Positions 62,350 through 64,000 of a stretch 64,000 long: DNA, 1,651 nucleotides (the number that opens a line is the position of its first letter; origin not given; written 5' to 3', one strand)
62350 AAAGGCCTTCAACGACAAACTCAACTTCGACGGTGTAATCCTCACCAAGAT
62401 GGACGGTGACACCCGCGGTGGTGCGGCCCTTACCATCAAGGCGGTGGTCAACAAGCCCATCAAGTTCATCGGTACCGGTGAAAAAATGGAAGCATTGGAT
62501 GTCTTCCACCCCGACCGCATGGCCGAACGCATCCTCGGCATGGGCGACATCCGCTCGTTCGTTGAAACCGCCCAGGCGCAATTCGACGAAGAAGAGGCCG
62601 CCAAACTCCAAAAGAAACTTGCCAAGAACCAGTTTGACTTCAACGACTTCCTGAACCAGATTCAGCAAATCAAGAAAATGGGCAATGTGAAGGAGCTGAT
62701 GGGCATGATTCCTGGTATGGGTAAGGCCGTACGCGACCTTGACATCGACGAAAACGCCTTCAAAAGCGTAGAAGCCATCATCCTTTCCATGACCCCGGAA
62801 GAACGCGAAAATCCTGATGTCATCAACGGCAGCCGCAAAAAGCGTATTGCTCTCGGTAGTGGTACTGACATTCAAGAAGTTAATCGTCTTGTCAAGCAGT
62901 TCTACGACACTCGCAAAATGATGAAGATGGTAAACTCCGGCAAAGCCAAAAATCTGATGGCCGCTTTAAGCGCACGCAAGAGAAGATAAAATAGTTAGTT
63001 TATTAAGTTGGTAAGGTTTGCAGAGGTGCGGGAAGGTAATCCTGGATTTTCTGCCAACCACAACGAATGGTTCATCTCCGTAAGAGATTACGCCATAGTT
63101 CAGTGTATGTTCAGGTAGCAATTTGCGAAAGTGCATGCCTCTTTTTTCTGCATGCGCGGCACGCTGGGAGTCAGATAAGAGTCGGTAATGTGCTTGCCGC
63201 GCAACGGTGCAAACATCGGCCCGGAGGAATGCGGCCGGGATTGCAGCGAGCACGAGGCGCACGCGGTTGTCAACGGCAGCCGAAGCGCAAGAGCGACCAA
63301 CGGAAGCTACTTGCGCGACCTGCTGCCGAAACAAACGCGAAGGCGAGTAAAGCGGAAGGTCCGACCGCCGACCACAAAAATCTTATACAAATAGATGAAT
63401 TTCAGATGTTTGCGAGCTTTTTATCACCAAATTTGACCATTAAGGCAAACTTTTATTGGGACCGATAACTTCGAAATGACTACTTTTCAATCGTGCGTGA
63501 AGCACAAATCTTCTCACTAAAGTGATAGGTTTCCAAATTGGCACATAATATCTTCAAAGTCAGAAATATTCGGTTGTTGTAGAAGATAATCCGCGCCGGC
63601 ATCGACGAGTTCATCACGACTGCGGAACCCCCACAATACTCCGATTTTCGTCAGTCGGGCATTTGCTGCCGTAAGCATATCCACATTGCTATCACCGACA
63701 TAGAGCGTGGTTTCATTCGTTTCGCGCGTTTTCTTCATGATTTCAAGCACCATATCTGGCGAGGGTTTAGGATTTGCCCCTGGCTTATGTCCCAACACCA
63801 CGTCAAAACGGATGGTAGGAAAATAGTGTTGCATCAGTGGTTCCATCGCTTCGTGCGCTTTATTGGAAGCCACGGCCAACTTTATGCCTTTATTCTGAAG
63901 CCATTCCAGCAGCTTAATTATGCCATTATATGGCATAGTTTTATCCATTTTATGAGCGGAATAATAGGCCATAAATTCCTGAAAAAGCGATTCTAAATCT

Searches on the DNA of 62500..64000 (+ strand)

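Call 2: search_rna_families(source=window, start=62500, end=64000, threshold=evalue, max_evalue=1, show_alignments=3)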
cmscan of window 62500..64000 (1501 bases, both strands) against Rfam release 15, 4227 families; matches with E-value up to 1: 2.
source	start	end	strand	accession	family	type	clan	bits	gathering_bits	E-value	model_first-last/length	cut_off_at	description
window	63185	63265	-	RF04005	mir-4599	Gene; miRNA;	-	24.8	100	0.0049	1-82/82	no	mir-4599 microRNA precursor family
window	62614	62707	+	RF02211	ZFAT-AS1_1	Gene; lncRNA;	-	21.3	80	0.12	1-79/79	no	ZFAT antisense RNA 1 conserved region 1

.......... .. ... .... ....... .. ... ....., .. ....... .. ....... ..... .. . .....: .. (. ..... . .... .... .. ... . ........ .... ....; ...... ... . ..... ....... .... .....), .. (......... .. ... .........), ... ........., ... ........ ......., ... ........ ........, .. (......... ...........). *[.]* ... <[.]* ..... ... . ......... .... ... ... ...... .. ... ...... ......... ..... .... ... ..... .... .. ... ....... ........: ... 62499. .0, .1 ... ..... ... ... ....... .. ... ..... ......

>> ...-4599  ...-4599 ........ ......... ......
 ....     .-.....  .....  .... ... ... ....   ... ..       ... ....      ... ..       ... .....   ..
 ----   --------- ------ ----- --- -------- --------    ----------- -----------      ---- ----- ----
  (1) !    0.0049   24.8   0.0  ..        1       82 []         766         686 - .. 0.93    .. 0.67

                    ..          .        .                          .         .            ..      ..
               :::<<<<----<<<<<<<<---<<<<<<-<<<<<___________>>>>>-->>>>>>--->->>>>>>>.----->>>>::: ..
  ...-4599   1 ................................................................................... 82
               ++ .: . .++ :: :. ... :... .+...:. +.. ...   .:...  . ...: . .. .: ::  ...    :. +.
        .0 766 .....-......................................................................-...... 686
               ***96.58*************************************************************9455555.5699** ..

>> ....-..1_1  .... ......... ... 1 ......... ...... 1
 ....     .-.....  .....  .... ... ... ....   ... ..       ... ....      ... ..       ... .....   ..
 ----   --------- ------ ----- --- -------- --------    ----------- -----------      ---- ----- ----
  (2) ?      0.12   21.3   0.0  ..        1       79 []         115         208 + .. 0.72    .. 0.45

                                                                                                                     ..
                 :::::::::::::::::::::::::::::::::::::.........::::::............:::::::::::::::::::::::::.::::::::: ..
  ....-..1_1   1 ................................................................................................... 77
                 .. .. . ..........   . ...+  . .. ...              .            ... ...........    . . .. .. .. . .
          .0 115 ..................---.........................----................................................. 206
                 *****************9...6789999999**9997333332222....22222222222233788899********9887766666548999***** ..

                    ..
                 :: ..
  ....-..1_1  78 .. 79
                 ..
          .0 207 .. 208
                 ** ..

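Call 19: search_dna_similar(query=window:62990-63516:+, collection=plasmids, mode=distant, max_evalue=0.01)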
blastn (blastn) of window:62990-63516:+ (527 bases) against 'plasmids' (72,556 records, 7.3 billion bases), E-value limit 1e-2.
No match.

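Call 20: search_dna_similar(query=window:62990-63516:+, collection=phages, mode=distant, max_evalue=0.01)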
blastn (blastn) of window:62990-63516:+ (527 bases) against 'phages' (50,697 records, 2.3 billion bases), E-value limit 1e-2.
No match.

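Call 65: search_rna_families(source=window, start=62950, end=63560, threshold=evalue, max_evalue=10)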
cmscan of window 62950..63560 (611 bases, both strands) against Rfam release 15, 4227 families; matches with E-value up to 10: 2.
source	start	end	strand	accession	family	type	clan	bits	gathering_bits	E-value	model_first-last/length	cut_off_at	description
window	63185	63265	-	RF04005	mir-4599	Gene; miRNA;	-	24.8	100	0.002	1-82/82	no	mir-4599 microRNA precursor family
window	63034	63175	+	RF02209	WT1-AS_7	Gene; lncRNA;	-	11.5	50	0.8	1-294/294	no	WT1 antisense RNA conserved region 7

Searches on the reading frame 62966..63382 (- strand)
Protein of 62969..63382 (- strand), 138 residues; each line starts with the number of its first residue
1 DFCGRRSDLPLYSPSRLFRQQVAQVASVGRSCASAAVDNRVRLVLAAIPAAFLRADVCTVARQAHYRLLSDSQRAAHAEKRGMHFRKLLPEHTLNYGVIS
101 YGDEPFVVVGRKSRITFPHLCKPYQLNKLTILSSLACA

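Call 6: search_protein_families(library=pfam, proteins=[window:62966-63334:-], max_evalue=1)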
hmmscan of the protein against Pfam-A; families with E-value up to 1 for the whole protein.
window:62966-63334:- (122 aa): 0 families

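Call 54: search_protein_representatives(protein=window:62969-63382:-)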
Query: 138 residues. Proteins with E-value up to 0.001 (for the whole library): 2; up to 1e-10: 1; up to 1e-30: 1. The best 2 are listed.
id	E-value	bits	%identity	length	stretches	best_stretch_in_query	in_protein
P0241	4.1e-61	221.1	90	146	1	2-119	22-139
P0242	3.9e-04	36.9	35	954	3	87-135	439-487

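Call 56: find_encoding_contigs(protein=P0241, flank=5000, max_places=6)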
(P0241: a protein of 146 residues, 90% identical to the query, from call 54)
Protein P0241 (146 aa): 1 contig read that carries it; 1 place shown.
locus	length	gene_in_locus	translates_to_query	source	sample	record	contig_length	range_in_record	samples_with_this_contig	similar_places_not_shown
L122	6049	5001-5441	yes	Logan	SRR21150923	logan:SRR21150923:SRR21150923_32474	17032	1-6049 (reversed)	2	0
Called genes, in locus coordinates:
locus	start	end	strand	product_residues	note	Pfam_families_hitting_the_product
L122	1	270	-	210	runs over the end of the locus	PF01553:Acyltransferase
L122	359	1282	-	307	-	PF02016:Peptidase_S66, PF17676:Peptidase_S66C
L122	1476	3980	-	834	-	PF17764:PriA_3primeBD, PF22590:Cas3-like_C_2 (faint), PF00270:DEAD, PF04851:ResIII, PF18319:Zn_ribbon_PriA, PF00271:Helicase_C (weak), PF18074:PriA_C (weak)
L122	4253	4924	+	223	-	PF00702:Hydrolase, PF12710:HAD, PF13419:HAD_2, PF13242:Hydrolase_like (weak)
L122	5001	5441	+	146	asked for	-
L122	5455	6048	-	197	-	?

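Call 67: list_cluster_members(proteins=[P0241, window:62966-63334:-, window:63067-63468:+])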
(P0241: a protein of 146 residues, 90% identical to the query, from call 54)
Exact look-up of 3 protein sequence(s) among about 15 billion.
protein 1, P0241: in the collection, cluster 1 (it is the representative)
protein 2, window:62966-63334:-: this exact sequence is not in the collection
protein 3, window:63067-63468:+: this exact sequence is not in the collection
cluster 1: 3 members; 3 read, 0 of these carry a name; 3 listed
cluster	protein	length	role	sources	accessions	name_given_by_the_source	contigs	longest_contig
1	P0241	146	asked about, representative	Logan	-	-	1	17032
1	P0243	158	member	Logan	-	-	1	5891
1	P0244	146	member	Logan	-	-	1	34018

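Call 71: find_encoding_contigs(protein=P0243, flank=1500, max_places=3)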
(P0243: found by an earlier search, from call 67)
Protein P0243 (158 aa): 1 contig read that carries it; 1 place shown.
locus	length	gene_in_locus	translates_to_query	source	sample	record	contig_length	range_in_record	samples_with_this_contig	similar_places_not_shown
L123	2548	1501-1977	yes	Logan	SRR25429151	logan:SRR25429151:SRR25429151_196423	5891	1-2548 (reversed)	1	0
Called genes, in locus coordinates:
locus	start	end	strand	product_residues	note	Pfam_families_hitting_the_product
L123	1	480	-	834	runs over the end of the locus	PF17764:PriA_3primeBD, PF22590:Cas3-like_C_2 (faint), PF00270:DEAD, PF04851:ResIII, PF18319:Zn_ribbon_PriA, PF00271:Helicase_C (weak), PF18074:PriA_C (weak)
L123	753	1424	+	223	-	PF00702:Hydrolase, PF12710:HAD, PF13419:HAD_2, PF13242:Hydrolase_like (weak)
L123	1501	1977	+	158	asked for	-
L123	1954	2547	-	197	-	?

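Call 76: predict_structure(protein=window:62969-63382:-)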
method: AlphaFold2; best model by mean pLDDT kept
length: 138 residues; sequences in the alignment: 1
mean_pLDDT: 33.6   pTM: 0.23
mean pLDDT of the five models: 33.6, 33.2, 31.7, 30.7, 28.7
residues with pLDDT >= 90: 0; 70-90: 0; 50-70: 0; < 50: 138
segments of 3 or more residues with pLDDT < 50: 1-138
pLDDT, mean of each block of 10 residues (from residue 1): 26 39 43 36 36 42 42 41 27 27 29 28 26 26
secondary structure, 60 per line:
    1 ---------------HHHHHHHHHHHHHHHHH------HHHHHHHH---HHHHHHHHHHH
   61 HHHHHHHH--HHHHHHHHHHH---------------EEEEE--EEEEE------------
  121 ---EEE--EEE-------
elements in order: H16-32 H39-46 H50-68 H71-81 E97-101 E104-108 E124-126 E129-131

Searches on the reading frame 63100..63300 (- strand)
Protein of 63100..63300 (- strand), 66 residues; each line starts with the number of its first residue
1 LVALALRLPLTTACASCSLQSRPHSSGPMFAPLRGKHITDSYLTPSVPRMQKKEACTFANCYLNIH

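Call 6: search_protein_families(library=pfam, proteins=[window:63100-63300:-], max_evalue=1)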
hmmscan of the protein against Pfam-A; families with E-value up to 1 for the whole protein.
window:63100-63300:- (66 aa): 1 family
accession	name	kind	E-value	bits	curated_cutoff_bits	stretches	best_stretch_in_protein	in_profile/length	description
PF07203.16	DUF1412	-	0.22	12.1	25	1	23-36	40-53/53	Protein of unknown function (DUF1412)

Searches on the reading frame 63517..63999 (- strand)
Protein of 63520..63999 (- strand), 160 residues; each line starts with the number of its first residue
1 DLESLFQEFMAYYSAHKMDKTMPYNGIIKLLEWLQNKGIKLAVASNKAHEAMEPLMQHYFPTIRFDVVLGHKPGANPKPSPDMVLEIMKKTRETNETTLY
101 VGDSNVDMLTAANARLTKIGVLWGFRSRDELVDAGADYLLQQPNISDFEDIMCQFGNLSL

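Call 6: search_protein_families(library=pfam, proteins=[window:63517-63972:-], max_evalue=1)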
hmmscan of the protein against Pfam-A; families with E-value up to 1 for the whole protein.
window:63517-63972:- (151 aa): 7 families
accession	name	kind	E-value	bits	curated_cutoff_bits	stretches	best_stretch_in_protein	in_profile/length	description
PF13419.12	HAD_2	-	4.3e-24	86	23.8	1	3-112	69-178/178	Haloacid dehalogenase-like hydrolase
PF00702.32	Hydrolase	-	1.1e-15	59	26.4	1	10-105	95-190/191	haloacid dehalogenase-like hydrolase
PF13242.12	Hydrolase_like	-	3.8e-07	30.4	22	1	69-125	4-61/75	HAD-hyrolase-like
PF12710.13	HAD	-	0.001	20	27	1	13-99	86-185/189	haloacid dehalogenase-like hydrolase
PF13344.12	Hydrolase_6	-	0.026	15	27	1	12-50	13-51/101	Haloacid dehalogenase-like hydrolase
PF21547.3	TTI1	-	0.12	12.7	27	1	92-133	8-49/90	TELO2-interacting protein 1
PF08645.17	PNK3P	-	0.18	12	22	1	41-96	70-127/161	Polynucleotide kinase 3 phosphatase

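Call 23: find_related_loci(query=window:63520-63999:-, collection=metagenome_contigs, flank=3000)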
Query seq(160 aa) (160 aa) in metagenome_contigs; peptide patterns used: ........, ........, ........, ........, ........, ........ (x = any residue, [..] = any of these).
100 stretches matched a pattern; 23 encode a relative of the query (tblastn E <= 1e-3); 23 distinct loci.
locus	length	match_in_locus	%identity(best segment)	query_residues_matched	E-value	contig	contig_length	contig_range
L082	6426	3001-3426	58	2-143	2e-54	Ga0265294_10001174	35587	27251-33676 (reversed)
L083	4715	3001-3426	58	2-143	2e-54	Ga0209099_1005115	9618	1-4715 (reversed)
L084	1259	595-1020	54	2-143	2e-53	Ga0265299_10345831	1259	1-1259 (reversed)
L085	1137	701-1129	55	2-144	1e-52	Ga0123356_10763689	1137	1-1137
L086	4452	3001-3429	54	2-144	1e-49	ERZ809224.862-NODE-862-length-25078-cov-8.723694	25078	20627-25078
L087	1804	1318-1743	53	2-143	2e-49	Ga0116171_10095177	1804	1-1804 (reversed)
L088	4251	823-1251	52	1-143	1e-48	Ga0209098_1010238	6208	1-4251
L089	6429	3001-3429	52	1-143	1e-48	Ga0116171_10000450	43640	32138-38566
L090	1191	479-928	49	3-144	9e-45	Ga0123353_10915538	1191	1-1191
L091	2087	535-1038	42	1-144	2e-43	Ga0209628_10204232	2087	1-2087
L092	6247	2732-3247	42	1-143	4e-43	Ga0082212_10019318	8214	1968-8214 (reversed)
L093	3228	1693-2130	48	4-142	3e-42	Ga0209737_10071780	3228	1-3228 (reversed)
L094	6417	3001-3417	45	2-140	9e-37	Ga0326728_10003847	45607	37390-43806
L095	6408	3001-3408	42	9-144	4e-36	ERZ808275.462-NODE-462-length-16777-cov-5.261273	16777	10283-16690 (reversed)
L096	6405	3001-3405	41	9-143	4e-34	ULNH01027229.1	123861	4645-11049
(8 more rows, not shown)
